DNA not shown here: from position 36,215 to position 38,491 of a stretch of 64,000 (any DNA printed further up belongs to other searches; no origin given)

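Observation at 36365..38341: Suv3-like SF2 helicase with an N-terminal excisionase/MerR-type HTH and a poly-basic linker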

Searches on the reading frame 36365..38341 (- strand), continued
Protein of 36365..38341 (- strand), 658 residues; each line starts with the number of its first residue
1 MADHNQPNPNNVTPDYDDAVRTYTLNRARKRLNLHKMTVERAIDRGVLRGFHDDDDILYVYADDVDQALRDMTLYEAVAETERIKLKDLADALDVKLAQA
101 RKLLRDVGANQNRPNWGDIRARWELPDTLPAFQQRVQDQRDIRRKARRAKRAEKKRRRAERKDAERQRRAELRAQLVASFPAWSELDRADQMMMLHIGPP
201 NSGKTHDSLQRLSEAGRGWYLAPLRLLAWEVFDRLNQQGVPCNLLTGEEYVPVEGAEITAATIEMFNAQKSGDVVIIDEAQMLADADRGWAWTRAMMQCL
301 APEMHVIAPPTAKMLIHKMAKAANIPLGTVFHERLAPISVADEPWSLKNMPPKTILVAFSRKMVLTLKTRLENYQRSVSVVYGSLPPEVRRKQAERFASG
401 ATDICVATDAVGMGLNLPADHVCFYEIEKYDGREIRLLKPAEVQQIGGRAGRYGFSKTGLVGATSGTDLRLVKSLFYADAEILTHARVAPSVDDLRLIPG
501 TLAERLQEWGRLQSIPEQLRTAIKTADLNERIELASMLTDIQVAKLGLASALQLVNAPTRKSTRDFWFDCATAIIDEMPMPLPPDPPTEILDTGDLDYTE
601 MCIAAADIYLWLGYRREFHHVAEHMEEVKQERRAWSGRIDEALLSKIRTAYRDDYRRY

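Call 35: predict_structure(alignment_id=A2)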
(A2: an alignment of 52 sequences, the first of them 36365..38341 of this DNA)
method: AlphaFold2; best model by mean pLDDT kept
length: 658 residues; sequences in the alignment: 52
mean_pLDDT: 89.0   pTM: 0.74
mean pLDDT of the five models: 89.0, 88.7, 87.7, 86.5, 86.2
residues with pLDDT >= 90: 474; 70-90: 135; 50-70: 21; < 50: 28
segments of 3 or more residues with pLDDT < 50: 1-8, 10-19, 650-658
pLDDT, mean of each block of 10 residues (from residue 1): 41 41 91 94 93 89 93 94 95 94 93 93 92 94 92 93 91 83 65 95 93 97 90 94 91 96 92 96 92 92 96 94 92 91 96 93 89 91 82 89 88 75 94 88 92 78 97 97 93 91 95 80 90 96 95 92 96 97 95 89 95 93 95 92 67 44
secondary structure, 60 per line:
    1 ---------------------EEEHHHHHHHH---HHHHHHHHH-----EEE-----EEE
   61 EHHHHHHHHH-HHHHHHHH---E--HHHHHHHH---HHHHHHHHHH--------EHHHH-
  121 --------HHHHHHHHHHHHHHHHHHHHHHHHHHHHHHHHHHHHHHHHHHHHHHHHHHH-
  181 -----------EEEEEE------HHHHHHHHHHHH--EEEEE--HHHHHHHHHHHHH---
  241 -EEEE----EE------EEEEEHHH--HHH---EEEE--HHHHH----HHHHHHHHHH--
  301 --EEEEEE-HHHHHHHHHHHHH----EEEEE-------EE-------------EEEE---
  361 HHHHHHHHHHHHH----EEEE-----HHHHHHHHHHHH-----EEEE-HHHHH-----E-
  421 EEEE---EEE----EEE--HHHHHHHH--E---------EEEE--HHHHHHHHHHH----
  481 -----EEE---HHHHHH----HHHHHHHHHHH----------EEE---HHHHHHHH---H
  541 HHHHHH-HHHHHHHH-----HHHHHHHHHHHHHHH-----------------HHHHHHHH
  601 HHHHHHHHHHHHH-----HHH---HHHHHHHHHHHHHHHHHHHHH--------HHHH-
elements in order: E22-24 H25-32 H36-44 E50-52 E58-61 H62-70 H72-79 H86-93 H97-106 H116-119 H129-179 E192-197 H204-215 E218-222 H225-237 E242-245 E258-262 E274-277 H280-284 H289-298 E303-308 H310-322 E327-331 E354-357 H361-373 E378-381 H387-398 E404-407 H409-413 E421-424 E428-430 E435-437 H440-447 E460-463 H466-476 E486-488 H492-497 H502-512 E523-525 H529-536 H540-546 H548-555 H561-575 H593-613 H625-645 H654-657

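Call 38: fold_search(model_id=the predicted structure, library=pdb)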
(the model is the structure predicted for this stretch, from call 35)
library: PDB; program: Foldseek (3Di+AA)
matches with E <= 10: 1512; with E <= 0.001: 655
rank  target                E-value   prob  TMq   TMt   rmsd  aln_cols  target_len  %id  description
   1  3rc3                  1.7e-35  1.00  0.64  0.69  10.8       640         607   24  Human Mitochondrial Helicase Suv3 (released 2011-05-11)
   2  3rc8_A                1.5e-34  1.00  0.64  0.68   3.1       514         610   27  Human Mitochondrial Helicase Suv3 in Complex with Short RNA Fragment (released 2011-05-11)
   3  6f4a_B                3.8e-30  1.00  0.57  0.70   3.0       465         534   30  Yeast mitochondrial RNA degradosome complex mtEXO (released 2018-01-17)
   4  7w1r                  1.3e-23  1.00  0.53  0.67   4.2       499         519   22  Crystal structure of human Suv3 monomer (released 2022-05-11)
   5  6bb8                  2.8e-15  1.00  0.39  0.29  14.5       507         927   16  Crystal Structure of Frequency-Interacting RNA helicase (FRH) (released 2018-08-29)
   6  4u4c_A                5.7e-15  1.00  0.39  0.29  16.6       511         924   15  The molecular architecture of the TRAMP complex reveals the organization and interplay of its two catalytic activities (released 2014-09-24)
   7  6c90_A                1.8e-14  1.00  0.41  0.39  10.6       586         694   14  Human Mtr4 helicase in complex with ZCCHC8-CTD (released 2018-05-30)
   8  6ro1_A                1.9e-14  1.00  0.39  0.29  15.6       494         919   16  X-ray crystal structure of the MTR4 NVL complex (released 2019-07-03)
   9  7z52_B                2.8e-14  1.00  0.41  0.39  11.8       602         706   14  Human NEXT dimer - focused reconstruction of the single MTR4 (released 2022-06-22)
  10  6d6q_M                2.9e-14  1.00  0.42  0.40  11.6       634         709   15  Human nuclear exosome-MTR4 RNA complex - overall reconstruction (released 2018-06-20)
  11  4buj_A                3.8e-14  1.00  0.40  0.30  11.6       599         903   15  Crystal structure of the S. cerevisiae Ski2-3-8 complex (released 2013-08-28)
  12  5e02_A                5.2e-14  1.00  0.37  0.26  15.9       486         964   15  Structure of RNA Helicase FRH a Critical Component of the Neurospora Crassa Circadian Clock (released 2016-07-06)
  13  7s7b_A                6.0e-14  1.00  0.39  0.28  16.3       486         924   16  Human Nuclear exosome targeting (NEXT) complex homodimer bound to RNA (substrate 1) (released 2022-06-15)
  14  4xgt                  6.7e-14  1.00  0.38  0.27  15.7       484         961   16  Structure of RNA Helicase FRH a Critical Component of the Neurospora Crassa Circadian Clock (released 2016-07-06)
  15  8qcf_M                7.8e-14  1.00  0.40  0.40  13.0       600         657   15  yeast cytoplasmic exosome-Ski2 complex degrading a RNA substrate (released 2024-01-10)
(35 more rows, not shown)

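Call 40: find_related_loci(query=A2, collection=viral_contigs, flank=5000)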
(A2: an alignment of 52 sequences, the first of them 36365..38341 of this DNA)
Query A2 (658 aa) in viral_contigs; peptide patterns used: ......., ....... (x = any residue, [..] = any of these).
38 stretches matched a pattern, but none encodes a relative of the query by tblastn (E <= 1e-3).

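Call 41: search_dna_similar(query=window:36365-38341:-, collection=phages, mode=protein, max_rows=15)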
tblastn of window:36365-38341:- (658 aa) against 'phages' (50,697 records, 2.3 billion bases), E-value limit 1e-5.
Records with a match: 8; places in all: 8; records where one place covers at least 80% of the query: 0.
Best place of each record, by identity: <60% 8.
By first word of the organism name: Betalipothrixvirus 4; Saccharolobus 2; Salicola 1; Bacteriophage 1.
By host as written in the record: - 3; Acidianus convivator 2; Saccharolobus shibatae 1201-1 2; Salicola sp. PV4 1.
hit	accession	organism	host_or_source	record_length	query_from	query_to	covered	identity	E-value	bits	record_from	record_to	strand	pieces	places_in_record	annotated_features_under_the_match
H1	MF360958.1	Salicola phage SCTP-2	Salicola sp. PV4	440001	193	558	56%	34.6%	2e-63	234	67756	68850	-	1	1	83: hypothetical protein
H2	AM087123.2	Betalipothrixvirus puteoliense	-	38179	194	475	43%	25.8%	2e-10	71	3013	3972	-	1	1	putative helicase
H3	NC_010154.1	Betalipothrixvirus puteoliense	Acidianus convivator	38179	194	475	43%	25.8%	2e-10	71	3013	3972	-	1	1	Holliday junction branch migration helicase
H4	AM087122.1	Betalipothrixvirus pezzuloense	-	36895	194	475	43%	25.2%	1e-9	68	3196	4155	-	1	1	putative helicase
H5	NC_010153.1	Betalipothrixvirus pezzuloense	Acidianus convivator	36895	194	475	43%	25.2%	1e-9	68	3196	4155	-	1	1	Holliday junction branch migration helicase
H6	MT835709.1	Bacteriophage sp.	human fecal samples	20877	230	461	35%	23.0%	2e-8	64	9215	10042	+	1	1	record has no annotation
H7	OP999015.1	Saccharolobus shibatae filamentous virus 3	Saccharolobus shibatae 1201-1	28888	360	460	15%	37.3%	1e-6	58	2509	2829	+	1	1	hypothetical protein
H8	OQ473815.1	Saccharolobus shibatae rod virus 2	Saccharolobus shibatae 1201-1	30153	360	460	15%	37.3%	1e-6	58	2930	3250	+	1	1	hypothetical protein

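Call 45: find_encoding_contigs(protein=P0008, flank=8000, max_places=1)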
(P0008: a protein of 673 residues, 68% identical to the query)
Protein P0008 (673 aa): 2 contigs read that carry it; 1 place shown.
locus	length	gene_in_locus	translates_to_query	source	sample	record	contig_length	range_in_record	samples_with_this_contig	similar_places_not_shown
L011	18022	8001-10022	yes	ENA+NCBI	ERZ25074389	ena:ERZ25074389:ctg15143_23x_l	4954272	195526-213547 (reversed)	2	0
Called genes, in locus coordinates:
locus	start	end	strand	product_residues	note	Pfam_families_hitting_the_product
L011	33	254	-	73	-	PF00805:Pentapeptide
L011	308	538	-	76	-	PF00805:Pentapeptide (weak)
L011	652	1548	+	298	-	PF01488:Shikimate_DH (weak), PF02826:2-Hacid_dh_C, PF03446:NAD_binding_2, PF03807:F420_oxidored, PF07991:KARI_N (weak), PF14833:NAD_binding_11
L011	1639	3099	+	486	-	PF00291:PALP, PF00571:CBS (weak)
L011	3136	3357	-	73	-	-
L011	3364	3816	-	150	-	PF03243:MerB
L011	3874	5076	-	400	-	PF01053:Cys_Met_Meta_PP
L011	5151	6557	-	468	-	-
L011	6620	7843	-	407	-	PF07690:MFS_1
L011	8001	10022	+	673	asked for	PF22527:DEXQc_Suv3, PF00271:Helicase_C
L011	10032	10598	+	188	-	PF12867:DinB_2 (weak)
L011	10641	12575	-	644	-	PF01979:Amidohydro_1, PF07969:Amidohydro_3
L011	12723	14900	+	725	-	PF03372:Exo_endo_phos (faint)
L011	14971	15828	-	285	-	PF14622:Ribonucleas_3_3, PF00636:Ribonuclease_3, PF00035:dsrm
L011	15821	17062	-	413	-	PF00109:ketoacyl-synt, PF02801:Ketoacyl-synt_C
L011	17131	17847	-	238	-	PF02597:ThiS, PF02391:MoaE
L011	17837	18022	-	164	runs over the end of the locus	PF01967:MoaC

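Call 46: find_encoding_contigs(protein=P0052, flank=8000, max_places=1)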
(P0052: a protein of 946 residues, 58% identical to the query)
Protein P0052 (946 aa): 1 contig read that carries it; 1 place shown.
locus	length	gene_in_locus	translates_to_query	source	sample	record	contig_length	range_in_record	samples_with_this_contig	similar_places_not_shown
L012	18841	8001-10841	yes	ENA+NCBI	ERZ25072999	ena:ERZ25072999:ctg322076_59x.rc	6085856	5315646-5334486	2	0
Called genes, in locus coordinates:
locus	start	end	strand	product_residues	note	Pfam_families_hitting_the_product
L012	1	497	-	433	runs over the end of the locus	PF03704:BTAD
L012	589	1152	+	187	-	-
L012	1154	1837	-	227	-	PF00583:Acetyltransf_1, PF13673:Acetyltransf_10, PF13508:Acetyltransf_7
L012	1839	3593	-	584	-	PF00501:AMP-binding, PF13193:AMP-binding_C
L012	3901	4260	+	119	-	PF08378:NERD (weak), PF02021:UPF0102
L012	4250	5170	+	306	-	PF01745:IPT (weak), PF01715:IPPT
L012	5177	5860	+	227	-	-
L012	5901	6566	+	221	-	PF16697:Yop-YscD_cpl, PF00498:FHA, PF00486:Trans_reg_C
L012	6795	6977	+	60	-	-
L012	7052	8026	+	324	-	PF00291:PALP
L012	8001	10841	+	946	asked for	PF22527:DEXQc_Suv3, PF00271:Helicase_C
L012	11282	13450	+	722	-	PF22019:GlgB_N, PF02922:CBM_48, PF00128:Alpha-amylase, PF02806:Alpha-amylase_C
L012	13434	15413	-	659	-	PF01979:Amidohydro_1, PF07969:Amidohydro_3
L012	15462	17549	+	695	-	PF03372:Exo_endo_phos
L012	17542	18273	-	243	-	PF22935:RM44_endonuclase, PF14622:Ribonucleas_3_3, PF00636:Ribonuclease_3, PF00035:dsrm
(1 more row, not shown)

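Call 47: find_encoding_contigs(protein=P0109, flank=8000, max_places=1)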
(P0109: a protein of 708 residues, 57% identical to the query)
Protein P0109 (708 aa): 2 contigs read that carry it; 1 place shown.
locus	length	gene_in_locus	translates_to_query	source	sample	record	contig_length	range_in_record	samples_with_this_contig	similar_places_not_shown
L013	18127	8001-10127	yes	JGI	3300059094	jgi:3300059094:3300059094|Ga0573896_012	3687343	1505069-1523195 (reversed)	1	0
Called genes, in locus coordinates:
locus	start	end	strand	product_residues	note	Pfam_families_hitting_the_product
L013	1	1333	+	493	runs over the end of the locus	PF00890:FAD_binding_2 (weak), PF01266:DAO (weak), PF01593:Amino_oxidase, PF03486:HI0933_like (faint), PF07992:Pyr_redox_2 (weak), PF13450:NAD_binding_8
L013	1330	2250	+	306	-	PF00850:Hist_deacetyl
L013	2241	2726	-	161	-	PF01575:MaoC_dehydratas, PF19315:MC_hydratase (weak)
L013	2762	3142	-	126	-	PF00072:Response_reg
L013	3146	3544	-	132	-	PF00072:Response_reg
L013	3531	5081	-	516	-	PF00989:PAS, PF08448:PAS_4, PF13426:PAS_9, PF08447:PAS_3, PF00989:PAS, PF08448:PAS_4, PF13188:PAS_8, PF13426:PAS_9, +3 more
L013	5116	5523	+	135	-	PF02021:UPF0102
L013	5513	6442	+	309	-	PF01745:IPT (weak), PF13191:AAA_16 (weak), PF01715:IPPT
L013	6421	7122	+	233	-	-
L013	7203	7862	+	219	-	PF16697:Yop-YscD_cpl, PF00498:FHA, PF00486:Trans_reg_C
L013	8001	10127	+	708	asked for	PF22527:DEXQc_Suv3, PF00271:Helicase_C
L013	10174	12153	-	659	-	PF22039:HUTI_composite_bact (weak), PF01979:Amidohydro_1, PF07969:Amidohydro_3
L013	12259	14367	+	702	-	PF03372:Exo_endo_phos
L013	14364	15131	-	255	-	PF22935:RM44_endonuclase (faint), PF14622:Ribonucleas_3_3, PF00636:Ribonuclease_3, PF00035:dsrm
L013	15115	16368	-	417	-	PF00109:ketoacyl-synt, PF02801:Ketoacyl-synt_C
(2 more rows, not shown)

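Call 48: find_encoding_contigs(protein=P0075, flank=9000, max_places=1)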
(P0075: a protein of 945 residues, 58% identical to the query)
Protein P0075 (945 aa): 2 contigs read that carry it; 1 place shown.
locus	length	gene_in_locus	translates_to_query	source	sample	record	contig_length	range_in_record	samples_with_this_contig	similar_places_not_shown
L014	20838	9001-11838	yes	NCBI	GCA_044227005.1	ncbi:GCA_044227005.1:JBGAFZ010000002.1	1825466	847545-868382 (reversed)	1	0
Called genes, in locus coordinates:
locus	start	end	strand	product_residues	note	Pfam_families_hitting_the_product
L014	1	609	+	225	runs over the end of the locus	-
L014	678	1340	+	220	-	PF16697:Yop-YscD_cpl, PF00498:FHA, PF00486:Trans_reg_C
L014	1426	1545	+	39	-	-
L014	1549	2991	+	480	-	PF03062:MBOAT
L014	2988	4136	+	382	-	-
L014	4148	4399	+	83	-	-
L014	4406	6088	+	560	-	PF00501:AMP-binding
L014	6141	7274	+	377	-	PF08239:SH3_3 (weak), PF13472:Lipase_GDSL_2 (weak)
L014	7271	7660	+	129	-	-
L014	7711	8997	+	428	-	PF00278:Orn_DAP_Arg_deC, PF02784:Orn_Arg_deC_N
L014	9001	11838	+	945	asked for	PF00270:DEAD (faint), PF22527:DEXQc_Suv3, PF00271:Helicase_C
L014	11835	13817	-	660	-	PF22039:HUTI_composite_bact (weak), PF01979:Amidohydro_1, PF07969:Amidohydro_3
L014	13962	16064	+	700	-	PF03372:Exo_endo_phos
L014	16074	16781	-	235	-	PF22935:RM44_endonuclase (weak), PF14622:Ribonucleas_3_3, PF00636:Ribonuclease_3, PF00035:dsrm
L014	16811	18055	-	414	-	PF00109:ketoacyl-synt, PF02801:Ketoacyl-synt_C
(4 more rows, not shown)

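Call 49: find_encoding_contigs(protein=P0073, flank=9000, max_places=1)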
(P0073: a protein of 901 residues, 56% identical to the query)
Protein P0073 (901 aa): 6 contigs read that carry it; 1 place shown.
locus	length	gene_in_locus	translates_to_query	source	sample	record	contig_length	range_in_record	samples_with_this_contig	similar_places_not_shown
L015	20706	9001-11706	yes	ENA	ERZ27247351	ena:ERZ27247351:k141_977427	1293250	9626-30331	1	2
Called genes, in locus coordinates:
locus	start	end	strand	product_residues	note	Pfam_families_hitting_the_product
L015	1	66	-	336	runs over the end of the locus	PF02504:FA_synthesis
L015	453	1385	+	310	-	PF13428:TPR_14 (faint), PF14559:TPR_19 (weak)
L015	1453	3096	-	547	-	PF00072:Response_reg, PF01590:GAF (weak), PF13185:GAF_2 (weak), PF13492:GAF_3 (weak), PF00512:HisKA, PF02518:HATPase_c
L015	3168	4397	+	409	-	PF13180:PDZ_2 (weak), PF03572:Peptidase_S41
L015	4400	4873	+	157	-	PF01668:SmpB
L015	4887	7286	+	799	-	PF13191:AAA_16 (faint), PF13401:AAA_22 (faint), PF13174:TPR_6 (faint), PF13176:TPR_7 (faint), PF13424:TPR_12 (weak)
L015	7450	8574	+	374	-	-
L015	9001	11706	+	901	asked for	PF22527:DEXQc_Suv3, PF00271:Helicase_C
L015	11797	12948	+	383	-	PF01053:Cys_Met_Meta_PP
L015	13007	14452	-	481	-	PF00291:PALP, PF00571:CBS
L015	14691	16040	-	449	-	PF14403:CP_ATPgrasp_2 (weak)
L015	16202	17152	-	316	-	-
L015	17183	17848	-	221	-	PF00756:Esterase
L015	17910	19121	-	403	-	PF00082:Peptidase_S8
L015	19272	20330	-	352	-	PF13480:Acetyltransf_6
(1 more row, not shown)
